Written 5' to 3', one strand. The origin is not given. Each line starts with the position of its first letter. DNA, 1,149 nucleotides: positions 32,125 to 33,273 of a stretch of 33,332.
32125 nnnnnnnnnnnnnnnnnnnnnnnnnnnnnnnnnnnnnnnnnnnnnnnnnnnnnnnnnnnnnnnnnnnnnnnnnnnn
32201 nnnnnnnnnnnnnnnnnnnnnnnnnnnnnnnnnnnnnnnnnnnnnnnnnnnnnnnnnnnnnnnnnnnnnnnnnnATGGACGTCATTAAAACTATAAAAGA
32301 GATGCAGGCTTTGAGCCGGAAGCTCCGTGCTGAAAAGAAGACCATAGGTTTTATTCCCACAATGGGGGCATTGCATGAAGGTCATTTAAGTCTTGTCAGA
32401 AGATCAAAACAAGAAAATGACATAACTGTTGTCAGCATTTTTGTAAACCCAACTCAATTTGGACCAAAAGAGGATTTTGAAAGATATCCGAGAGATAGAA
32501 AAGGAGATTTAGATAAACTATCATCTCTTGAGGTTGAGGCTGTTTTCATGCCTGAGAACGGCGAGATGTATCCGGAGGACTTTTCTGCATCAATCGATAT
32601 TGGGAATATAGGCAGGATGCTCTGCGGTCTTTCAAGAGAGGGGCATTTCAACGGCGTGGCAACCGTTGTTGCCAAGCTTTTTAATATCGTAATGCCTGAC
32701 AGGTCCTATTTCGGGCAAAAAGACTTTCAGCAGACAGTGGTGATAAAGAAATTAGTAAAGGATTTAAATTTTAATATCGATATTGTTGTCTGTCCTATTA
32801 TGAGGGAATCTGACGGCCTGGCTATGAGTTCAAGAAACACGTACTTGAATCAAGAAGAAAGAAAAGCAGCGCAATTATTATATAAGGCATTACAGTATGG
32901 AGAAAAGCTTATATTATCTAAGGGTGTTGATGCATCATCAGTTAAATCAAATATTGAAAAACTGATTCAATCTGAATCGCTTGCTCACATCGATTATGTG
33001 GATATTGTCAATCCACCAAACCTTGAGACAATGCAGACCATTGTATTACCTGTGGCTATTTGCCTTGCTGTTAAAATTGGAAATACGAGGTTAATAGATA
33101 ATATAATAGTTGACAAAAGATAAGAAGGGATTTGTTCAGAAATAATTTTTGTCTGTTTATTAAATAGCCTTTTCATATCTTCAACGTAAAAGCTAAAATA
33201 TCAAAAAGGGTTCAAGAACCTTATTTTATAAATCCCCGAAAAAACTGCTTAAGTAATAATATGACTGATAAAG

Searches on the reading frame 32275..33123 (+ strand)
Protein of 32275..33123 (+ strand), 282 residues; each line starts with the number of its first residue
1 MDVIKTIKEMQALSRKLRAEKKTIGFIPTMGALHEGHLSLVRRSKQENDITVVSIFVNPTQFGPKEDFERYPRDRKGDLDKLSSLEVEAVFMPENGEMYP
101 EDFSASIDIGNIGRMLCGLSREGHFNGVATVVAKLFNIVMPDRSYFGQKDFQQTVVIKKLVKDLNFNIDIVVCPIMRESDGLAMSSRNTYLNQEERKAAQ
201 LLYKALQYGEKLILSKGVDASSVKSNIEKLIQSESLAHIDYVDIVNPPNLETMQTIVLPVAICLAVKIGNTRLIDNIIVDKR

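Call 7: search_protein_families(library=pfam, proteins=[window:32275-33123:+])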
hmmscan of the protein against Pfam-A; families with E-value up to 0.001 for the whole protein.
window:32275-33123:+ (282 aa): 1 family
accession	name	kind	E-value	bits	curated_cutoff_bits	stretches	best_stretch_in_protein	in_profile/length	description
PF02569.21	Pantoate_ligase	-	1.3e-109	366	20.7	1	3-278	2-268/268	Pantoate-beta-alanine ligase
